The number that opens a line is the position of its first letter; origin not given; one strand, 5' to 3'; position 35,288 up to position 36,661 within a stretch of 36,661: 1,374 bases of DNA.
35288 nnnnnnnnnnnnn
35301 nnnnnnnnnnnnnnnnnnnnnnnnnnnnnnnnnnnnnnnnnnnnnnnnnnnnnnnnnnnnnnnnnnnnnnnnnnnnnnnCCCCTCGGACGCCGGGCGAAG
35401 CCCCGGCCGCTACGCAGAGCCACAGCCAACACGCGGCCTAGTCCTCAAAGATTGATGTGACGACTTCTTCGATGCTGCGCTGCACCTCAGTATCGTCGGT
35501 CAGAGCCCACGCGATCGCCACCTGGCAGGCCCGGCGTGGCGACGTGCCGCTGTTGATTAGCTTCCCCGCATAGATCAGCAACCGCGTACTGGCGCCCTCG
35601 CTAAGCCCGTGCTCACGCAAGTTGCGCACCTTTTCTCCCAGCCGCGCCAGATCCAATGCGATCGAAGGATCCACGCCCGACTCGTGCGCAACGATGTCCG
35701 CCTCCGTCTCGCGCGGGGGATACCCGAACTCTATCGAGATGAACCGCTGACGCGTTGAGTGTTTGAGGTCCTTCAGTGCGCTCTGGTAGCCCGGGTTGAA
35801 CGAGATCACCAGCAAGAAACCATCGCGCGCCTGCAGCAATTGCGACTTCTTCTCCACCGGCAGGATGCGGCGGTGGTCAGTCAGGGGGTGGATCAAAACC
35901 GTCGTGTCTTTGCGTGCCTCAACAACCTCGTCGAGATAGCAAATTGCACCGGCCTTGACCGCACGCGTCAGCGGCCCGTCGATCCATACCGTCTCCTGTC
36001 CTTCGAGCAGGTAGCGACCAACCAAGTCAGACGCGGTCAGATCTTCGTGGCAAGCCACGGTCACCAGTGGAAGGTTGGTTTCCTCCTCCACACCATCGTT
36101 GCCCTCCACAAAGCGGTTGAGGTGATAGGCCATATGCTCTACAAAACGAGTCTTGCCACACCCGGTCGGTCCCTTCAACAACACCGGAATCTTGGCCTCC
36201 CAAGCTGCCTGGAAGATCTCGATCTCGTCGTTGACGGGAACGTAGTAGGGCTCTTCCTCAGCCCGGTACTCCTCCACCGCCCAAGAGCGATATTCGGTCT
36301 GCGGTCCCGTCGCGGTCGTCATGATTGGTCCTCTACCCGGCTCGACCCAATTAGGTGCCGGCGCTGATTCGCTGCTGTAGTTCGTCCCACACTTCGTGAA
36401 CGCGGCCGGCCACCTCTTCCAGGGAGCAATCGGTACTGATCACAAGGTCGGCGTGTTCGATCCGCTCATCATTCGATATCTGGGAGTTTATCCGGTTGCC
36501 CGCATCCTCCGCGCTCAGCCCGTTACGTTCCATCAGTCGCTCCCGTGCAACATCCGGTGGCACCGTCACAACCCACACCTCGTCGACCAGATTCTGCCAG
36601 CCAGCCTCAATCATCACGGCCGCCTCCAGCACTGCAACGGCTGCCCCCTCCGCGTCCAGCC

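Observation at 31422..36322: CbbQ/NorQ ATPase, metallophosphoesterase and giant NorD/CbbO-like vWA protein: a Q/O-type remodelling module with no known client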

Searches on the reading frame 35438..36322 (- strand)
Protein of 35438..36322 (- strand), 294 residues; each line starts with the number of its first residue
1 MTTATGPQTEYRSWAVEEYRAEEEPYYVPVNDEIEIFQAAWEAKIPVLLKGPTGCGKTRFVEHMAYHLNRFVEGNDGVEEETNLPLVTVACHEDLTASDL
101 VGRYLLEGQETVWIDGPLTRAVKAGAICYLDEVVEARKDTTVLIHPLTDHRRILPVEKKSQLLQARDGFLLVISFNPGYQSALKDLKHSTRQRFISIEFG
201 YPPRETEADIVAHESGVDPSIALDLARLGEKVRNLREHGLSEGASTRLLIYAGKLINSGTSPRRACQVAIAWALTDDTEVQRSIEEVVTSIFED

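Call 3: search_protein_families(library=pfam, proteins=[window:35438-36322:-], max_evalue=0.01)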
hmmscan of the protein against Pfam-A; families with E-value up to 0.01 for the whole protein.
window:35438-36322:- (294 aa): 4 families
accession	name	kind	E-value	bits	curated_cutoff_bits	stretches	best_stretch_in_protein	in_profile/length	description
PF08406.16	CbbQ_C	-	7.1e-31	106.7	20.6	1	207-290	1-84/85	CbbQ/NirQ/NorQ C-terminal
PF07728.20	AAA_5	-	9.7e-31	107.1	22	1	46-194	1-139/139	AAA domain (dynein-related subfamily)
PF01078.27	Mg_chelatase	-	0.0095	15.8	20.3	0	47-190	25-171/207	Magnesium chelatase, subunit ChlI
PF00158.32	Sigma54_activat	-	0.01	16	20.2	0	33-102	11-72/168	Sigma-54 interaction domain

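Call 4: search_protein_families(library=ncbifam, proteins=[window:35438-36322:-], max_evalue=0.01)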
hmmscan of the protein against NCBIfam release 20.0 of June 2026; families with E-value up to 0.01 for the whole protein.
window:35438-36322:- (294 aa): 3 families
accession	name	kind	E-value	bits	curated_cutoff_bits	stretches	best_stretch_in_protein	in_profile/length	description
TIGR02640.1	gas_vesic_GvpN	equivalog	2.1e-14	53.6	266.8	1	42-254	19-234/262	gas vesicle protein GvpN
NF047784.1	MadB_ATPase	equivalog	0.00044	19.5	475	0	184-235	191-243/298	MadB family AAA-type ATPase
TIGR02928.1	TIGR02928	subfamily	0.0025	16.7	181.3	1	47-102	43-93/366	orc1/cdc6 family replication initiation protein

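Call 5: search_protein_families(library=padloc, proteins=[window:35438-36322:-], max_evalue=0.01)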
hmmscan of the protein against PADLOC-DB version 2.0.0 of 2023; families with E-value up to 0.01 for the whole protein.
window:35438-36322:- (294 aa): 3 families
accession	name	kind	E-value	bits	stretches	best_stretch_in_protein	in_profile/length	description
PDLC01993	RtcR--CARF_AAA_HTH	-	0.00018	18.1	1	36-156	196-310/523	-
PDLC04140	mad8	-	0.005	14.4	1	47-70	30-53/314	mads_8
PDLC02196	IetA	-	0.0068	13.9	0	36-69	114-147/374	-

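Call 14: search_solved_structures(query=window:35438-36322:-, max_evalue=0.00001)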
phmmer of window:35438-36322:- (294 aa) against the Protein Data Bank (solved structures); distinct sequences matched with E-value up to 0.00001: 9.
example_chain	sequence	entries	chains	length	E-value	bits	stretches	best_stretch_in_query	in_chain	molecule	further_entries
5c3c_A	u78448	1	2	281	5.1e-101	341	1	16-292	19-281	CbbQ/NirQ/NorQ domain protein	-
6l1q_C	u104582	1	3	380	8.9e-94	317.3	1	13-291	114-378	CbbQ protein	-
9qh4_A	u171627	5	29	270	4.1e-91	308.5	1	21-292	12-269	Protein NorQ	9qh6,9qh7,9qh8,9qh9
9qhd_A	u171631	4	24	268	5.4e-91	308.1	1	23-292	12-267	Nitric oxide reductase NorQ protein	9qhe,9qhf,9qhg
6i27_A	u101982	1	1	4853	5.5e-34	121.1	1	34-226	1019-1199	Midasin,Midasin,Midasin,Midasin,Midasin,Midasin,Midasin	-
6i26_A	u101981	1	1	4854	5.5e-34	121.1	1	34-226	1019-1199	Midasin,Midasin,Midasin,Midasin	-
6hyp_A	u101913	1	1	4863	5.6e-34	121.1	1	34-226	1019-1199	Midasin,Midasin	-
5jcs_s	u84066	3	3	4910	6e-34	121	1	34-226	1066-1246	Midasin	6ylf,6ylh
6or5_A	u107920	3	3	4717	7.8e-31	110.7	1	31-228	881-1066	Midasin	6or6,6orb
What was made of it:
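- Checked: It matches solved CsoCbbQ, CbbQ and NorQ at E 5e-101 to 5e-91 (call 14).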

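Call 57: search_solved_structures(query=window:35438-36322:-, max_evalue=1e-50, show_alignments=4)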
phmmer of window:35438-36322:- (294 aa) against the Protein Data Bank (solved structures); distinct sequences matched with E-value up to 1e-50: 4.
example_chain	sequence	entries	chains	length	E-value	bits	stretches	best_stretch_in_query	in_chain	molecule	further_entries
5c3c_A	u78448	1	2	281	5.1e-101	341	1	16-292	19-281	CbbQ/NirQ/NorQ domain protein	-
6l1q_C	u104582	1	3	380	8.9e-94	317.3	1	13-291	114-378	CbbQ protein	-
9qh4_A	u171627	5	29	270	4.1e-91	308.5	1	21-292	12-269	Protein NorQ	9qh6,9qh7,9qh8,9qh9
9qhd_A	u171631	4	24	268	5.4e-91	308.1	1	23-292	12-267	Nitric oxide reductase NorQ protein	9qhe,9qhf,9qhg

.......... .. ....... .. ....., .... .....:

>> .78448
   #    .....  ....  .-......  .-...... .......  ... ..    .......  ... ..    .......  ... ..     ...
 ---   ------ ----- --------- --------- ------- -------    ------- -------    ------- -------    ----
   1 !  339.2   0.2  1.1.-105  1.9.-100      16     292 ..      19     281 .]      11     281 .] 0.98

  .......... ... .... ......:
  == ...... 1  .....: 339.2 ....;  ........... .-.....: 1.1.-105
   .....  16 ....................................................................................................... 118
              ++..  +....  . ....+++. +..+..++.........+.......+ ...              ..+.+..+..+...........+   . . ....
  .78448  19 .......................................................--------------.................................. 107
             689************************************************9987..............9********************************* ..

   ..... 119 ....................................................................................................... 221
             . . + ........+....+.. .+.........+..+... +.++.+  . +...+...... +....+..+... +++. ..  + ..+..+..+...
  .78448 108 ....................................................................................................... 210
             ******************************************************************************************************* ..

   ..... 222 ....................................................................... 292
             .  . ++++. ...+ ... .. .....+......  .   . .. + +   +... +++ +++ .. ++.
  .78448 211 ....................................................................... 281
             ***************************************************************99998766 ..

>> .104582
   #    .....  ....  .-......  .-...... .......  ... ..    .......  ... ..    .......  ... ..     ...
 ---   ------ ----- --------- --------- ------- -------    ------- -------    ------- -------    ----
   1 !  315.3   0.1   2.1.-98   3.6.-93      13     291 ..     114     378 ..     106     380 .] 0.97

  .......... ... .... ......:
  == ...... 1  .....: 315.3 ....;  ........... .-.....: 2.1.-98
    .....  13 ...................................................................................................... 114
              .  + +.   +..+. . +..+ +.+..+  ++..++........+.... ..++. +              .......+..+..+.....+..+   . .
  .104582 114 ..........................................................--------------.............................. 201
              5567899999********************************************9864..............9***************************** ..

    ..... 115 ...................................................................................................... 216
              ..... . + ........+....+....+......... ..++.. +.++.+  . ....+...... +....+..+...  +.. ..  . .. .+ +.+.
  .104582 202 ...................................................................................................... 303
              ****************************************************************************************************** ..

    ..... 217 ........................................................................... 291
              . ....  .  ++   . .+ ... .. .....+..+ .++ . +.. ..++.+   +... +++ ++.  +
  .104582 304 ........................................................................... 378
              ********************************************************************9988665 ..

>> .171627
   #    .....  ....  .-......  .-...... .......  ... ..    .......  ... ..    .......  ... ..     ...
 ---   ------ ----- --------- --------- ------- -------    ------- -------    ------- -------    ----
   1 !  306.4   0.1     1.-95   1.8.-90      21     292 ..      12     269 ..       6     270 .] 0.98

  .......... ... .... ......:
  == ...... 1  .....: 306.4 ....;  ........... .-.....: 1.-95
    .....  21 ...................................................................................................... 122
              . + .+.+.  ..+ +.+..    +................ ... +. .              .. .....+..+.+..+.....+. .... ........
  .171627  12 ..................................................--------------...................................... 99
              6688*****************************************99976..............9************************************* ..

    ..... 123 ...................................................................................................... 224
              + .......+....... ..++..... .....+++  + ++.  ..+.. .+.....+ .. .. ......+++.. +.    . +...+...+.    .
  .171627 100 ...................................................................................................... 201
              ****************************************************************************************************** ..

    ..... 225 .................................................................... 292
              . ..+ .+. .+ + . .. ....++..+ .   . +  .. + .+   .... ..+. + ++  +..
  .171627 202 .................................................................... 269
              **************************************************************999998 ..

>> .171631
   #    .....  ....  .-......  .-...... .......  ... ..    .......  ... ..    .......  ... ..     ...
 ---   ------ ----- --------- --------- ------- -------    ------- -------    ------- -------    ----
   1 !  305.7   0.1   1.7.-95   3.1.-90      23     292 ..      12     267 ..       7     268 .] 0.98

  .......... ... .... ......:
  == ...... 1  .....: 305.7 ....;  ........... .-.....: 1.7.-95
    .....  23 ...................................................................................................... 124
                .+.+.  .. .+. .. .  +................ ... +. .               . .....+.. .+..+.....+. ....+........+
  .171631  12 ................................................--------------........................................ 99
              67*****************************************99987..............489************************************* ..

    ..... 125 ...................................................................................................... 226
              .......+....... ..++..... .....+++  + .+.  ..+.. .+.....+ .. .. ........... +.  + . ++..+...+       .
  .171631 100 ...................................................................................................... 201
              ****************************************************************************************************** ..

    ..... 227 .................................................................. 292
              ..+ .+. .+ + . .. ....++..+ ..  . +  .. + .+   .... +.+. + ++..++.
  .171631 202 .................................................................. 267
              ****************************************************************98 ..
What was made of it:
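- Q is 50-60% identical to CbbQ and NorQ (call 57).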

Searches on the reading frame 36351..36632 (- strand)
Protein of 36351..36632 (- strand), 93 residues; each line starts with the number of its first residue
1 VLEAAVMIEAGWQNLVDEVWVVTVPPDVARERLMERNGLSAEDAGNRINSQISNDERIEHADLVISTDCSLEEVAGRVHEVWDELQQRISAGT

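Call 3: search_protein_families(library=pfam, proteins=[window:36351-36632:-], max_evalue=0.01)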
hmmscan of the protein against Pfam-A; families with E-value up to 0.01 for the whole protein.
window:36351-36632:- (93 aa): 1 family
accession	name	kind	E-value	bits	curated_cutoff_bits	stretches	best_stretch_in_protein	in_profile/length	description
PF01121.26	CoaE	-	3.3e-15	56.7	27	1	3-72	110-179/180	Dephospho-CoA kinase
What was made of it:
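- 36351..36661 (-): coaE (dephospho-CoA kinase), C-terminal part; the gene runs off the window edge. It is the first gene of the likely operon. Pfam CoaE E 3e-15 (call 3).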
